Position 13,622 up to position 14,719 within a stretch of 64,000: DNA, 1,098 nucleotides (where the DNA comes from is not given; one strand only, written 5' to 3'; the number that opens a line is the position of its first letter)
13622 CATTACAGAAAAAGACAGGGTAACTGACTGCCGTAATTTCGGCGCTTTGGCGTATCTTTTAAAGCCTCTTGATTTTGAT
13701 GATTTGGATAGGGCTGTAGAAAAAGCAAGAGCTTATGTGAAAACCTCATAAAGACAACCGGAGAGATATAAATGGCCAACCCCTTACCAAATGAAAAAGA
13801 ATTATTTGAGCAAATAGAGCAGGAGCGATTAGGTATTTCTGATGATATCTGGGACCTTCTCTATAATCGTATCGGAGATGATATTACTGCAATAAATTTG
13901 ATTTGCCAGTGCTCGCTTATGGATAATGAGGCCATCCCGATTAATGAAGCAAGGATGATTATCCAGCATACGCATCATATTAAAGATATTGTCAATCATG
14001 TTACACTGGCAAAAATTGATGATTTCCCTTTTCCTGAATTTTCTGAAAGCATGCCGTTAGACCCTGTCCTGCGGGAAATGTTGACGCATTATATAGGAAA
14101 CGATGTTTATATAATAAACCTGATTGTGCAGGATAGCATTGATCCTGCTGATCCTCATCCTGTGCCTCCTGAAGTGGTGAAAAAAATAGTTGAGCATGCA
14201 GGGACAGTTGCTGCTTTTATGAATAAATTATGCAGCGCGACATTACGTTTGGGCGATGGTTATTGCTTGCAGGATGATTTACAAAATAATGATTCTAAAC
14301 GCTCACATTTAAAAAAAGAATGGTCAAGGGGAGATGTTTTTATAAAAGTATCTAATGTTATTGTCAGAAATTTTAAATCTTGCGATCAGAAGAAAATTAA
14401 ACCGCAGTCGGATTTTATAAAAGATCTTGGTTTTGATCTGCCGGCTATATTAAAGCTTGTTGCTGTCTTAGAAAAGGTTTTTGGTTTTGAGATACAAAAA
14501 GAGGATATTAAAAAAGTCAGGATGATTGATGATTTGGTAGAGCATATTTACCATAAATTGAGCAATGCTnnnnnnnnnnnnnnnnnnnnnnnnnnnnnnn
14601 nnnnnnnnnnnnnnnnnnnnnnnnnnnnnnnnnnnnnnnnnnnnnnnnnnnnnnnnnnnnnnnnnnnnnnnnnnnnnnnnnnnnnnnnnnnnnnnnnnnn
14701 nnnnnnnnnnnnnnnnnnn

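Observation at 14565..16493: Secretin with a fused C-terminal TonB_C-like domain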

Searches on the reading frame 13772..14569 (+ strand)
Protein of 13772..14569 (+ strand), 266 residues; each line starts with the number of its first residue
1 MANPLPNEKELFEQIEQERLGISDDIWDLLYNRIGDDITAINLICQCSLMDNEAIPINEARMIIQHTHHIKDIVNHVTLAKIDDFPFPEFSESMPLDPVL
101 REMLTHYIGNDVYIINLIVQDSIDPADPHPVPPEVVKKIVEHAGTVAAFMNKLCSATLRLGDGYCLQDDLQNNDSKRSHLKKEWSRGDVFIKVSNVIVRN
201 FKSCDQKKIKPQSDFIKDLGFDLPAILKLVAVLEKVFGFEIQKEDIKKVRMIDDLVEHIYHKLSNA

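Call 8: search_protein_families(library=pfam, proteins=[window:13772-14569:+], max_evalue=0.001)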
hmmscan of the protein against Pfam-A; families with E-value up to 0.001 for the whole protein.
window:13772-14569:+ (266 aa): 1 family
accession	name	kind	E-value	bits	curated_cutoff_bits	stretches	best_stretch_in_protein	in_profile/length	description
PF00550.31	PP-binding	-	9.2e-05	23.1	20.8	1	204-259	13-67/67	Phosphopantetheine attachment site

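Call 48: search_protein_families(library=ncbifam, proteins=[window:13772-14569:+], max_evalue=0.01)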
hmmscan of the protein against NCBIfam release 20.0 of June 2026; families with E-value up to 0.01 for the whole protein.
window:13772-14569:+ (266 aa): 11 families
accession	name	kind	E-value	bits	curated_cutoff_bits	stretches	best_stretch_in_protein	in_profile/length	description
NF002148.0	PRK00982.1-2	subfamily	2.7e-12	46.3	71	1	188-262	4-77/79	acyl carrier protein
NF002150.0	PRK00982.1-4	subfamily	2.1e-10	40.7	66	1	188-262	5-78/80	acyl carrier protein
TIGR00517.1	acyl_carrier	equivalog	8.6e-10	38.4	70.45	1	189-261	4-75/77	acyl carrier protein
NF003757.0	PRK05350.1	equivalog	2.3e-08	34.1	65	1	186-264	4-81/83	acyl carrier protein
NF009104.0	PRK12449.1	equivalog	1.6e-07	31.2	70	1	185-263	2-79/80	acyl carrier protein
NF002151.0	PRK00982.1-5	equivalog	3.2e-07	30.4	92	1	188-261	3-75/78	acyl carrier protein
NF002149.0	PRK00982.1-3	equivalog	5.7e-07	29.4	106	1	193-261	8-75/78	acyl carrier protein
NF002147.0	PRK00982.1-1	equivalog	3.9e-06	26.6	84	1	196-261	14-79/83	acyl carrier protein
NF006031.0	PRK08172.1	equivalog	0.00012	22.6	76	1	189-263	5-78/82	acyl carrier protein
NF040636.1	AcpM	exception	0.00013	21.9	146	1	197-260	13-76/93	meromycolate extension acyl carrier protein AcpM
NF005079.0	PRK06508.1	equivalog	0.00034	20.9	83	1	189-245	4-59/93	acyl carrier protein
